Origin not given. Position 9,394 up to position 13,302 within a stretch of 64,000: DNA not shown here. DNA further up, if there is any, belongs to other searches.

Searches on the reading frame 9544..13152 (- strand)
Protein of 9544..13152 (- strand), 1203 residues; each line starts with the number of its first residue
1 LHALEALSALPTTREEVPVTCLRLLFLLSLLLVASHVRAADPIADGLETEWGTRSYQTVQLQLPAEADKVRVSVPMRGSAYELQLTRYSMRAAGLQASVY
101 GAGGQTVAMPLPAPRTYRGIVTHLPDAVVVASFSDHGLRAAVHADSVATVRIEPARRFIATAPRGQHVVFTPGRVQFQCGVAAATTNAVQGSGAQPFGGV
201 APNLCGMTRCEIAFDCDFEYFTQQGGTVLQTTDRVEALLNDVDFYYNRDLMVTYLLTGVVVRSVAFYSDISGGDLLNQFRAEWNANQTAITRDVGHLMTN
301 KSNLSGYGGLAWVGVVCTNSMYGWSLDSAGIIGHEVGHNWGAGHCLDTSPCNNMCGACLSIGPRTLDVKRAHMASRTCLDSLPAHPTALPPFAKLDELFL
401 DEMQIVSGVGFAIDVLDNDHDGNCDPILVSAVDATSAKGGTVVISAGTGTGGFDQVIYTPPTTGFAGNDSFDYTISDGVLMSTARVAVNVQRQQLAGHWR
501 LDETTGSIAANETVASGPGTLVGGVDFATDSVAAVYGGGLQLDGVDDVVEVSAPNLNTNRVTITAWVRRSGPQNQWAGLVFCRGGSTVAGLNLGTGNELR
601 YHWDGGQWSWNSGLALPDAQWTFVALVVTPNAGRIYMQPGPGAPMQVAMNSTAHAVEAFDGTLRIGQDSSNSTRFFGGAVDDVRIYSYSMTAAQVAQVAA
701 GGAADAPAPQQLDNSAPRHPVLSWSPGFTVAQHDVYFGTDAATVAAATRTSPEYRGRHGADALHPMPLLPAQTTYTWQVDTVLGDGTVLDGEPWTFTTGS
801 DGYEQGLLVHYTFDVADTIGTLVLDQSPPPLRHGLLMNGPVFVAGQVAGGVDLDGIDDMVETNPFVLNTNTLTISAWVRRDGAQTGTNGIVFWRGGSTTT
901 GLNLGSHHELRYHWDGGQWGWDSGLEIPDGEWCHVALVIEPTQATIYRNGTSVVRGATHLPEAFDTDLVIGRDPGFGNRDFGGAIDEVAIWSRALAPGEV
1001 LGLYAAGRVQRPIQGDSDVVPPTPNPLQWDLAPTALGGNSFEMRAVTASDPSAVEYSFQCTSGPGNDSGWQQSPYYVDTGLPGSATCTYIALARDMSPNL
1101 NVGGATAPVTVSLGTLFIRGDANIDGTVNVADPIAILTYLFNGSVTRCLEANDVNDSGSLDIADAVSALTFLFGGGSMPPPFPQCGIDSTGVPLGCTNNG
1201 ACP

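Call 11: search_protein_families(library=pfam, proteins=[window:9544-13152:-], max_evalue=0.1)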
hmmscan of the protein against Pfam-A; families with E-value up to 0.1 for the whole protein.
window:9544-13152:- (1203 aa): 10 families
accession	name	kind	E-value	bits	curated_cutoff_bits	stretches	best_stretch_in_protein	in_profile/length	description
PF13385.13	Laminin_G_3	-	1.7e-48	165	27.6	2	854-1000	1-150/151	Concanavalin A-like lectin/glucanases superfamily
PF13688.12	Reprolysin_5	-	2.6e-12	47.8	27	1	209-349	4-162/196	Metallo-peptidase family M12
PF13583.11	Reprolysin_4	-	9.8e-11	42.1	22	1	216-351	11-158/203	Metallo-peptidase family M12B Reprolysin-like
PF13582.12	Reprolysin_3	-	1.5e-10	42.1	22.4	1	234-344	3-122/123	Metallo-peptidase family M12B Reprolysin-like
PF17963.7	Big_9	-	6.3e-10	40.3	23.6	1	405-488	13-88/89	Bacterial Ig domain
PF17892.7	Cadherin_5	-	3.6e-07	30.4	26.5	1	414-490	28-97/98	Cadherin-like domain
PF13574.12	Reprolysin_2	-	9.9e-07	29.2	27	1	282-355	65-153/195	Metallo-peptidase family M12B Reprolysin-like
PF17803.7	Cadherin_4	-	0.0038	18.1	25.1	1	387-450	10-68/71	Bacterial cadherin-like domain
PF01421.25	Reprolysin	-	0.022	15.2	20.8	1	217-359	10-163/200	Reprolysin (M12B) family zinc metalloprotease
PF10462.15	Peptidase_M66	-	0.079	12.4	20.6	0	293-346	161-210/306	Peptidase M66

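Call 12: search_protein_families(library=ncbifam, proteins=[window:9544-13152:-], max_evalue=0.1)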
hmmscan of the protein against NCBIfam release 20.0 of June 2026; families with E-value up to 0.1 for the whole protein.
window:9544-13152:- (1203 aa): 3 families
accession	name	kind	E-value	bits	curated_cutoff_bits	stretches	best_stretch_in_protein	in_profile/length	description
NF052521.1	TafC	equivalog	1.8e-10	40.5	410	2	604-698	267-359/373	TafC family fimbrial protein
NF012211.1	tand_rpt_95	domain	8.3e-09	35.3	90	1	414-491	14-85/98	tandem-95 repeat protein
NF049990.1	CellobisidaseCelK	equivalog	0.016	13.3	1700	1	1115-1171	825-881/889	cellulose 1,4-beta-cellobiosidase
